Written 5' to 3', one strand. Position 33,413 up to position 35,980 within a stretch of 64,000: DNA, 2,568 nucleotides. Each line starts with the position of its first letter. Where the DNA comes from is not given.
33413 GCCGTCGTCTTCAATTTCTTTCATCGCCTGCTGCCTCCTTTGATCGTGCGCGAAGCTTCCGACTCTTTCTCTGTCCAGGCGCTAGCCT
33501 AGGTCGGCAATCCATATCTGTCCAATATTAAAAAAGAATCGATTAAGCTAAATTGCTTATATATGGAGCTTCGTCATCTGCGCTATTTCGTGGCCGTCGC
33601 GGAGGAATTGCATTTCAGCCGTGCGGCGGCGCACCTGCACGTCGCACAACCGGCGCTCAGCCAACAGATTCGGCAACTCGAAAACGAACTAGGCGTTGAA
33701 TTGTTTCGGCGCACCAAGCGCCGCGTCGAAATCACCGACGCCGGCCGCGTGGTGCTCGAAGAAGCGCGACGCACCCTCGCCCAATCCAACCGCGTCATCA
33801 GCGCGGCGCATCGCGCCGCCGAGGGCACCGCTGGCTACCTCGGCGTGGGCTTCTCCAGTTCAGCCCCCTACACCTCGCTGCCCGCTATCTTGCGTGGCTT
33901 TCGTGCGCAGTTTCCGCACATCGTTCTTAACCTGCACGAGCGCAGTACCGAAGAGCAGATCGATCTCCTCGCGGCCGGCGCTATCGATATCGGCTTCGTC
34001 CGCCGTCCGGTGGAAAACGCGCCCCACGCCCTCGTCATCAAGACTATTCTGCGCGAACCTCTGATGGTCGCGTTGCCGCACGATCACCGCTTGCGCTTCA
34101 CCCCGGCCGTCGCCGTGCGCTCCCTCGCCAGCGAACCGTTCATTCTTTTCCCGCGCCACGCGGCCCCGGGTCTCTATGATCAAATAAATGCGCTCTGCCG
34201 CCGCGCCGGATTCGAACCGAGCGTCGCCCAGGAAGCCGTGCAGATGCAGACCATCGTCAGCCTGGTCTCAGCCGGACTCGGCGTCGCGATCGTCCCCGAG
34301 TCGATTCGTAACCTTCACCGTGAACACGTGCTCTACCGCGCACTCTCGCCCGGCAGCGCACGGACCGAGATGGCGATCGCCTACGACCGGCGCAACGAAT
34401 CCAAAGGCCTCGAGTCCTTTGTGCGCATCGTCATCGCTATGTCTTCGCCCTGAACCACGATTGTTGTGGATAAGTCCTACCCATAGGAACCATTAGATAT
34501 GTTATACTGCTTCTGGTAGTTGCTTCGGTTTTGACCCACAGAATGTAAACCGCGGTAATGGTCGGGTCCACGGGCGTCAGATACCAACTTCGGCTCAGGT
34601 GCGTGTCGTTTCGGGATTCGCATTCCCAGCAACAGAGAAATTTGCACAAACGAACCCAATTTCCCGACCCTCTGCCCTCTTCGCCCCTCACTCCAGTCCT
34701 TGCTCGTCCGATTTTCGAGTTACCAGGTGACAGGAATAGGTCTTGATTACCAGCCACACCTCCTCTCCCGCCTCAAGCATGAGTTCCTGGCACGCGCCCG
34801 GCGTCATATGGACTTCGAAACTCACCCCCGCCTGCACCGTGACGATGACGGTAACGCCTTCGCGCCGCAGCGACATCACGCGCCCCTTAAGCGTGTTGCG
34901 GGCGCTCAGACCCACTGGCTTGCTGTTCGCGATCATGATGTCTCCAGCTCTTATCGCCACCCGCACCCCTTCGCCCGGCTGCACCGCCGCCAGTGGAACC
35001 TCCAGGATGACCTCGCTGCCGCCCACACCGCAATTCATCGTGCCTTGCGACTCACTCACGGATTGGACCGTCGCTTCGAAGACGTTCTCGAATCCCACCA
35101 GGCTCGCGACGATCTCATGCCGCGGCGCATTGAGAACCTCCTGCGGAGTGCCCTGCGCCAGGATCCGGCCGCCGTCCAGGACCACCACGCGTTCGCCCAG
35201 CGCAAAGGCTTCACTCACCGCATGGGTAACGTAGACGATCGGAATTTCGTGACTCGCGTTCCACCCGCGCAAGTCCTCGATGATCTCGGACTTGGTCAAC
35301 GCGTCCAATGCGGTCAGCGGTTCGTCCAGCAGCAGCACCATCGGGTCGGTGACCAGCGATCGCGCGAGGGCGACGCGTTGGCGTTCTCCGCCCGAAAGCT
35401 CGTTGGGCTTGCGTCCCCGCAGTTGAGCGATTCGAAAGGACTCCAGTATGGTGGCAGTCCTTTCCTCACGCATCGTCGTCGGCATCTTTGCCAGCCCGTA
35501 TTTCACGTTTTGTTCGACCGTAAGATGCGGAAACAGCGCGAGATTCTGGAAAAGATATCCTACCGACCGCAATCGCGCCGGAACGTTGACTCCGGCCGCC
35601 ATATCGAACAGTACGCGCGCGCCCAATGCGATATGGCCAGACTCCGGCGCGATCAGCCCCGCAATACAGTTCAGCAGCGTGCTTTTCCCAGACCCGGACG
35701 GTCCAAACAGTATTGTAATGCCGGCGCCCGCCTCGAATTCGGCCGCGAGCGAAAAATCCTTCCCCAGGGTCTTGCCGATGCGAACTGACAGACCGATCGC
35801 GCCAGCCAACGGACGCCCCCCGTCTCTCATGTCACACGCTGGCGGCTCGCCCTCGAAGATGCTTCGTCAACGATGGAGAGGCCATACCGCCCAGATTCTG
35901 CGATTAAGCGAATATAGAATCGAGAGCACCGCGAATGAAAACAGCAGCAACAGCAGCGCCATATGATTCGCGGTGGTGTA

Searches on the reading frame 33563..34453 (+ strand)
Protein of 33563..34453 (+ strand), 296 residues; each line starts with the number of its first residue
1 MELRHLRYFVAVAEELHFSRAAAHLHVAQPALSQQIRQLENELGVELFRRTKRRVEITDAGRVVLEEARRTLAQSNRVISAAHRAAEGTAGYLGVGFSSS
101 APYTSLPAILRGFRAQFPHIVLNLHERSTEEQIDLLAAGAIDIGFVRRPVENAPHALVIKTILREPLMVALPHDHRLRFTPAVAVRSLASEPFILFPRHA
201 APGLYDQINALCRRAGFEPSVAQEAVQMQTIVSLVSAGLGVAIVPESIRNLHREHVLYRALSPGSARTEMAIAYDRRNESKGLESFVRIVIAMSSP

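Call 14: search_protein_families(library=pfam, proteins=[window:33563-34453:+])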
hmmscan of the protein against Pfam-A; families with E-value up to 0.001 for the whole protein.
window:33563-34453:+ (296 aa): 2 families
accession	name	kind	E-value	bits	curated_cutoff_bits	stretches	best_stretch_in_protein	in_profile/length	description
PF03466.25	LysR_substrate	-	2.1e-44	151.8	28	1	87-290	2-204/209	LysR substrate binding domain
PF00126.33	HTH_1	-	1.7e-26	92.4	26.6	1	3-62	1-60/60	Bacterial regulatory helix-turn-helix protein, lysR family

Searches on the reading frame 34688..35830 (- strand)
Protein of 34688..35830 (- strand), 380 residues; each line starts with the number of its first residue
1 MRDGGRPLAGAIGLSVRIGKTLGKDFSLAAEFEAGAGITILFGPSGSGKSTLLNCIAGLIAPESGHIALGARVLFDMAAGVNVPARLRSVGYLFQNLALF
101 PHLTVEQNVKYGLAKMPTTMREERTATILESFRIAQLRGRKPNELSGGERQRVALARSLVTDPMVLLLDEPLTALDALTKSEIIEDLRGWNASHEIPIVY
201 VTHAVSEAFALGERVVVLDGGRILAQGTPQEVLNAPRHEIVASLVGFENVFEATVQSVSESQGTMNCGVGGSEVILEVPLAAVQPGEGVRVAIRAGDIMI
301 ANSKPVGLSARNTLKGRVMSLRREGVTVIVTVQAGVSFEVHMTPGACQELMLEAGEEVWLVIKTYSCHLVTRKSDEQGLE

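Call 14: search_protein_families(library=pfam, proteins=[window:34688-35830:-])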
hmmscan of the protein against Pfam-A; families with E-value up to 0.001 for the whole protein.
window:34688-35830:- (380 aa): 8 families
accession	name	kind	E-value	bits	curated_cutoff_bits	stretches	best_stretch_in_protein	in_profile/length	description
PF00005.33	ABC_tran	-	2.1e-31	109.8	25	1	38-172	13-136/137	ABC transporter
PF03459.23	TOBE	-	7.6e-13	48.9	22.3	1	309-369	2-64/64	TOBE domain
PF08402.16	TOBE_2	-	5e-06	27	21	1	291-369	1-75/76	TOBE domain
PF13476.12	AAA_23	-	6.8e-06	27.3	27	1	31-57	14-40/201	AAA domain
PF13555.12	AAA_29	-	7.6e-06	26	27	1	36-64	22-50/61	P-loop containing region of AAA domain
PF13191.12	AAA_16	-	0.00019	22.4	32.6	1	35-170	22-140/167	AAA ATPase domain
PF13304.12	AAA_21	-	0.00022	21.8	27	0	38-59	1-22/304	AAA domain, putative AbiEii toxin, Type IV TA system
PF13401.12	AAA_22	-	0.00038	21.2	27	0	35-106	4-33/130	AAA domain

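Call 28: find_homologous_proteins(query=window:34688-35830:-, max_evalue=1e-100)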
Query window:34688-35830:- (380 aa): 5373 proteins with E <= 1e-100 among 8000 candidates; the best 120 are listed.
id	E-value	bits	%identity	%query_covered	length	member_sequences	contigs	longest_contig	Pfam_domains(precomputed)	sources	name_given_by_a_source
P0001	1.4e-240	815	99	100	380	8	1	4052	PF08402.17,PF03459.24,PF00005.34,PF13476.13,PF13555.13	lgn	-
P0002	5.3e-240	813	99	100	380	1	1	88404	PF08402.17,PF03459.24,PF00005.34,PF13555.13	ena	-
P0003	1.5e-239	812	99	100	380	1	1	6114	PF08402.17,PF03459.24,PF00005.34,PF13476.13,PF13555.13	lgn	-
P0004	7.2e-219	744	91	100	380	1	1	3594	PF03459.24,PF00005.34,PF13476.13,PF13555.13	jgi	jgi:molybdate transport system ATP-binding protein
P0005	7.3e-219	744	91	100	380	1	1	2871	PF03459.24,PF00005.34,PF13476.13,PF13555.13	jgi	jgi:molybdate transport system ATP-binding protein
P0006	1.6e-217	739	91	100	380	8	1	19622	PF08402.17,PF03459.24,PF00005.34,PF13476.13,PF13555.13,PF13304.13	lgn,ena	-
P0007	5.8e-176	603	76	96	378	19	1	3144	PF03459.24,PF00005.34,PF13555.13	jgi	jgi:molybdate transport system ATP-binding protein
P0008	1.1e-174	599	76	96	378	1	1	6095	PF03459.24,PF00005.34,PF13476.13,PF13555.13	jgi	jgi:molybdate transport system ATP-binding protein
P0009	2.8e-174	597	75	96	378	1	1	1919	PF03459.24,PF00005.34,PF13555.13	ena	-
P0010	4.8e-174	597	77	96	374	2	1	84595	PF03459.24,PF00005.34,PF13476.13,PF13555.13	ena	-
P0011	5.0e-174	596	73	98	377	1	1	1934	PF03459.24,PF00005.34,PF13304.13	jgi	jgi:molybdate transport system ATP-binding protein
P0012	4.8e-173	593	76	96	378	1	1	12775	PF03459.24,PF00005.34,PF13476.13,PF13555.13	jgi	-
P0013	5.0e-173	593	74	97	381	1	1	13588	PF03459.24,PF00005.34,PF13476.13,PF13304.13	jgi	jgi:molybdate transport system ATP-binding protein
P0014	5.1e-173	593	76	96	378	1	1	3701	PF03459.24,PF00005.34,PF13476.13,PF13555.13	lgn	-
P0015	5.6e-173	593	76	96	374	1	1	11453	PF03459.24,PF00005.34,PF13476.13,PF13555.13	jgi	-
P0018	5.7e-172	590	75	96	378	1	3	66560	PF03459.24,PF00005.34,PF13476.13,PF13555.13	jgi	jgi:molybdate transport system ATP-binding protein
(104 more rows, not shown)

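Call 29: find_encoding_contigs(protein=P0006, flank=10000, max_places=4)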
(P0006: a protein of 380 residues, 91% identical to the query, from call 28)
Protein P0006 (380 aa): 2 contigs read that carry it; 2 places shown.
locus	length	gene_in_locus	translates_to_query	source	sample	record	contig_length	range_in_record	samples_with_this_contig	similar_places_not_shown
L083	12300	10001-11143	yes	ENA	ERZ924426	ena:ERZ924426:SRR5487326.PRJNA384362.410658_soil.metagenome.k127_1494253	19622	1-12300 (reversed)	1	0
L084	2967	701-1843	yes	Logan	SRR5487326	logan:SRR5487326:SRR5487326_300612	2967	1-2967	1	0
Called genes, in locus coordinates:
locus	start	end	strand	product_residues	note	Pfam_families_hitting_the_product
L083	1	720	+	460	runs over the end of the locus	PF00282:Pyridoxal_deC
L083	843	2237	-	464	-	PF07044:DUF1329, PF17131:TP_0789-like (faint)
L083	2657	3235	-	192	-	PF00578:AhpC-TSA, PF08534:Redoxin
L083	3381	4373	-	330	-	PF00248:Aldo_ket_red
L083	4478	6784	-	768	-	PF01315:Ald_Xan_dh_C, PF02738:MoCoBD_1, PF20256:MoCoBD_2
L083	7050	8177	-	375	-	PF01381:HTH_3, PF12844:HTH_19, PF13560:HTH_31, PF12727:PBP_like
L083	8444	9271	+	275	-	PF13531:SBP_bac_11, PF01547:SBP_bac_1, PF13343:SBP_bac_6 (weak)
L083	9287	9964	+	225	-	PF00528:BPD_transp_1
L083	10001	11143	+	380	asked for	PF13476:AAA_23 (weak), PF00005:ABC_tran, PF13555:AAA_29 (faint), PF13304:AAA_21 (faint), PF08402:TOBE_2 (faint), PF03459:TOBE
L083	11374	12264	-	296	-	PF00126:HTH_1, PF03466:LysR_substrate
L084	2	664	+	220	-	?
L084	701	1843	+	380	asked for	PF13476:AAA_23 (weak), PF00005:ABC_tran, PF13555:AAA_29 (faint), PF13304:AAA_21 (faint), PF08402:TOBE_2 (faint), PF03459:TOBE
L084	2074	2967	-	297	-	?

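Call 30: find_encoding_contigs(protein=P0002, flank=10000, max_places=4)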
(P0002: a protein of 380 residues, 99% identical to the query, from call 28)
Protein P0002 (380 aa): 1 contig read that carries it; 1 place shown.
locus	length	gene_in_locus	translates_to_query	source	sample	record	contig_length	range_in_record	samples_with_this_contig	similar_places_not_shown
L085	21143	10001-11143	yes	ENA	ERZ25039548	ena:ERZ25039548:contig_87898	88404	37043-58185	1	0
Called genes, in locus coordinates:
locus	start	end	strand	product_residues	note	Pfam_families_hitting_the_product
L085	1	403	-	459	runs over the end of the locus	PF07044:DUF1329, PF17131:TP_0789-like (faint)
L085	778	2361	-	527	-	PF01266:DAO (faint), PF01593:Amino_oxidase, PF13450:NAD_binding_8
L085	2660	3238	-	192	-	PF00578:AhpC-TSA, PF08534:Redoxin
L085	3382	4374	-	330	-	PF00248:Aldo_ket_red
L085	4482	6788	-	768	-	PF01315:Ald_Xan_dh_C, PF02738:MoCoBD_1, PF20256:MoCoBD_2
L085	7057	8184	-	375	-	PF01381:HTH_3, PF12844:HTH_19, PF13560:HTH_31, PF12727:PBP_like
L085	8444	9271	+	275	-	PF13531:SBP_bac_11, PF01547:SBP_bac_1, PF13343:SBP_bac_6 (weak)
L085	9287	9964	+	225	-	PF00528:BPD_transp_1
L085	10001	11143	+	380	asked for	PF00005:ABC_tran, PF13555:AAA_29 (faint), PF08402:TOBE_2 (faint), PF03459:TOBE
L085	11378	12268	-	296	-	PF00126:HTH_1, PF03466:LysR_substrate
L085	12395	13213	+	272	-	PF01209:Ubie_methyltran, PF13489:Methyltransf_23, PF13847:Methyltransf_31, PF08241:Methyltransf_11, PF08242:Methyltransf_12, PF13649:Methyltransf_25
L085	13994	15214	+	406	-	PF02515:CoA_transf_3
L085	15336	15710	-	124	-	PF05013:FGase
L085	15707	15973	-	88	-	PF05013:FGase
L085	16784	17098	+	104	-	PF01841:Transglut_core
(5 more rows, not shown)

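Call 32: find_encoding_contigs(protein=P0010, flank=10000, max_places=3)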
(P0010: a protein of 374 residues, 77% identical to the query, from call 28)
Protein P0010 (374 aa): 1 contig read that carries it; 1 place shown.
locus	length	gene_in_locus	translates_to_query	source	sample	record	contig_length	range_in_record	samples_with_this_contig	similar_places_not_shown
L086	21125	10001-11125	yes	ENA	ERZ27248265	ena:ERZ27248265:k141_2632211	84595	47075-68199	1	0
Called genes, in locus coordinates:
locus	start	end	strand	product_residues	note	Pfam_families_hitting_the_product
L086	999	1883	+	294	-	PF10851:DUF2652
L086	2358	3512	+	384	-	PF02515:CoA_transf_3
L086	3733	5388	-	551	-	PF00342:PGI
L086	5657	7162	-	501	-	PF00171:Aldedh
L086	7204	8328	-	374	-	PF01381:HTH_3, PF12844:HTH_19 (weak), PF13413:HTH_25 (faint), PF13560:HTH_31 (weak), PF12974:Phosphonate-bd (faint), PF12727:PBP_like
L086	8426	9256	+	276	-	PF13531:SBP_bac_11, PF01547:SBP_bac_1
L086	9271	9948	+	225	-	PF00528:BPD_transp_1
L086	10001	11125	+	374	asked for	PF00005:ABC_tran, PF13476:AAA_23 (weak), PF13555:AAA_29 (weak), PF03459:TOBE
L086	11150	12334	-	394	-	PF02771:Acyl-CoA_dh_N, PF02770:Acyl-CoA_dh_M, PF00441:Acyl-CoA_dh_1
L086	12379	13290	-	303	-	PF03328:HpcH_HpaI, PF15617:C-C_Bond_Lyase (weak), PF22484:DUF6986 (weak)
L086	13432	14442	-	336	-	-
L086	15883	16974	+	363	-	PF09924:LPG_synthase_C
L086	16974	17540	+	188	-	-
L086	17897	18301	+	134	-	PF07313:AmiA-like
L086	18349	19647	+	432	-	PF00535:Glycos_transf_2, PF10111:Glyco_tranf_2_2 (weak)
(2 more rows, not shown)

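Call 33: find_encoding_contigs(protein=P0018, flank=10000, max_places=3)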
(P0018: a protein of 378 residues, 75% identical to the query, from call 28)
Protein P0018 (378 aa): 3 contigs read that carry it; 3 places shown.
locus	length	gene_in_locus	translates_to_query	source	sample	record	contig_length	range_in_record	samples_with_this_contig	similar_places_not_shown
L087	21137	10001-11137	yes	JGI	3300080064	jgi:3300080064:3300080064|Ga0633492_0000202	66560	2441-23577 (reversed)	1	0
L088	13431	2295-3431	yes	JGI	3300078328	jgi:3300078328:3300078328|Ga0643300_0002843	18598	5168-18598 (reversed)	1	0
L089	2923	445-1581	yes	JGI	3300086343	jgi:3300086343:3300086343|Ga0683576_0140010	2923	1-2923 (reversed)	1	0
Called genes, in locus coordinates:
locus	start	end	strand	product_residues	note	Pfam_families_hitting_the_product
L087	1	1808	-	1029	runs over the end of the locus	-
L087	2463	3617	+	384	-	PF02515:CoA_transf_3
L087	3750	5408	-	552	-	PF00342:PGI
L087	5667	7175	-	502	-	PF00171:Aldedh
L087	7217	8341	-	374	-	PF01381:HTH_3, PF12844:HTH_19 (weak), PF13413:HTH_25 (weak), PF13560:HTH_31 (weak), PF12727:PBP_like, PF12974:Phosphonate-bd (faint)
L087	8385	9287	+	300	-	PF01547:SBP_bac_1, PF13531:SBP_bac_11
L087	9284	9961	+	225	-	PF00528:BPD_transp_1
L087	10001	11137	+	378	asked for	PF13476:AAA_23 (weak), PF13555:AAA_29 (weak), PF00005:ABC_tran, PF03459:TOBE (weak)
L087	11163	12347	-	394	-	PF02771:Acyl-CoA_dh_N, PF02770:Acyl-CoA_dh_M, PF00441:Acyl-CoA_dh_1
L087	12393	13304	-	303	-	PF03328:HpcH_HpaI, PF15617:C-C_Bond_Lyase, PF22484:DUF6986 (faint)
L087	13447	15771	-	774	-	PF09286:Pro-kuma_activ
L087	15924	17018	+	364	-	PF09924:LPG_synthase_C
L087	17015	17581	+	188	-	-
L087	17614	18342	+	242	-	PF07313:AmiA-like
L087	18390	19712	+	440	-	PF00535:Glycos_transf_2, PF10111:Glyco_tranf_2_2 (weak)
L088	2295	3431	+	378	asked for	PF13476:AAA_23 (weak), PF13555:AAA_29 (weak), PF00005:ABC_tran, PF03459:TOBE (weak)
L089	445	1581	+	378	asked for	PF13476:AAA_23 (weak), PF13555:AAA_29 (weak), PF00005:ABC_tran, PF03459:TOBE (weak)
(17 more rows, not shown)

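Call 44: find_encoding_contigs(protein=P0004, flank=5000, max_places=4)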
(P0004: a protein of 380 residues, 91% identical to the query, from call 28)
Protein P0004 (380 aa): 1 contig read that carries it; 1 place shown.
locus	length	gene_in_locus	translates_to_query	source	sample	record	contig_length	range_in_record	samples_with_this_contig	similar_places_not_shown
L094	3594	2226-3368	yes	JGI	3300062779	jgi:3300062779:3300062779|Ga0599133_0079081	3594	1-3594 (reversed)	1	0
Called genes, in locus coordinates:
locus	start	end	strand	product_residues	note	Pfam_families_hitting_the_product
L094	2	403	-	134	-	?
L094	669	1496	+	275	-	PF13531:SBP_bac_11, PF01547:SBP_bac_1, PF13343:SBP_bac_6 (weak)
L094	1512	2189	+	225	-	PF00528:BPD_transp_1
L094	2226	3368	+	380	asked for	PF13476:AAA_23 (weak), PF00005:ABC_tran, PF13555:AAA_29 (weak), PF03459:TOBE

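Call 45: find_encoding_contigs(protein=P0005, flank=5000, max_places=4)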
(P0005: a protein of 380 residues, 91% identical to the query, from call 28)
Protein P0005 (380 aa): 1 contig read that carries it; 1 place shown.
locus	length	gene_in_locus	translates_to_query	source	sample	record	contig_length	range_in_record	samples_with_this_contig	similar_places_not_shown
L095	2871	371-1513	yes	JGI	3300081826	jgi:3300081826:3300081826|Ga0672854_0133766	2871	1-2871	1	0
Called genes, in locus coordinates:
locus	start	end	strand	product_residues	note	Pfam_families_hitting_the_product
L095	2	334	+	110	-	?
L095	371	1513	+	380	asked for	PF13476:AAA_23 (weak), PF00005:ABC_tran, PF13555:AAA_29 (weak), PF03459:TOBE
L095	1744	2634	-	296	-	PF00126:HTH_1, PF03466:LysR_substrate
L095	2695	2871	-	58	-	?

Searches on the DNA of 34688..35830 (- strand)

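Call 68: search_rna_families(sources=[L091, L084, L099, L002], threshold=evalue, max_evalue=5)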
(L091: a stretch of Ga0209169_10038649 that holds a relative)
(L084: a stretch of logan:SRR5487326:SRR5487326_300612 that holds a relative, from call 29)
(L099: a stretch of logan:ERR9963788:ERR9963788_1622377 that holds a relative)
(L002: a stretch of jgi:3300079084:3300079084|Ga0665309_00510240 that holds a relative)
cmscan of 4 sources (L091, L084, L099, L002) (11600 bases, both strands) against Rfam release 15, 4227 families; matches with E-value up to 5: 2.
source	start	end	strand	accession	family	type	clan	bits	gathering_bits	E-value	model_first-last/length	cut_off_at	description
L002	1561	1678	+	RF01537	TB11Cs2H1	Gene; snRNA; snoRNA; HACA-box;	-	21.9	40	1.2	1-70/70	no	Trypanosomatid snoRNA TB11Cs2H1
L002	579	619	-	RF01340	CRISPR-DR29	Gene; CRISPR;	-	19.3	39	4.5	1-37/37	no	CRISPR RNA direct repeat element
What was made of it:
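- On Any Rfam family: No hit at E ≤ 5 overlapped the elements in four loci (call 68).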
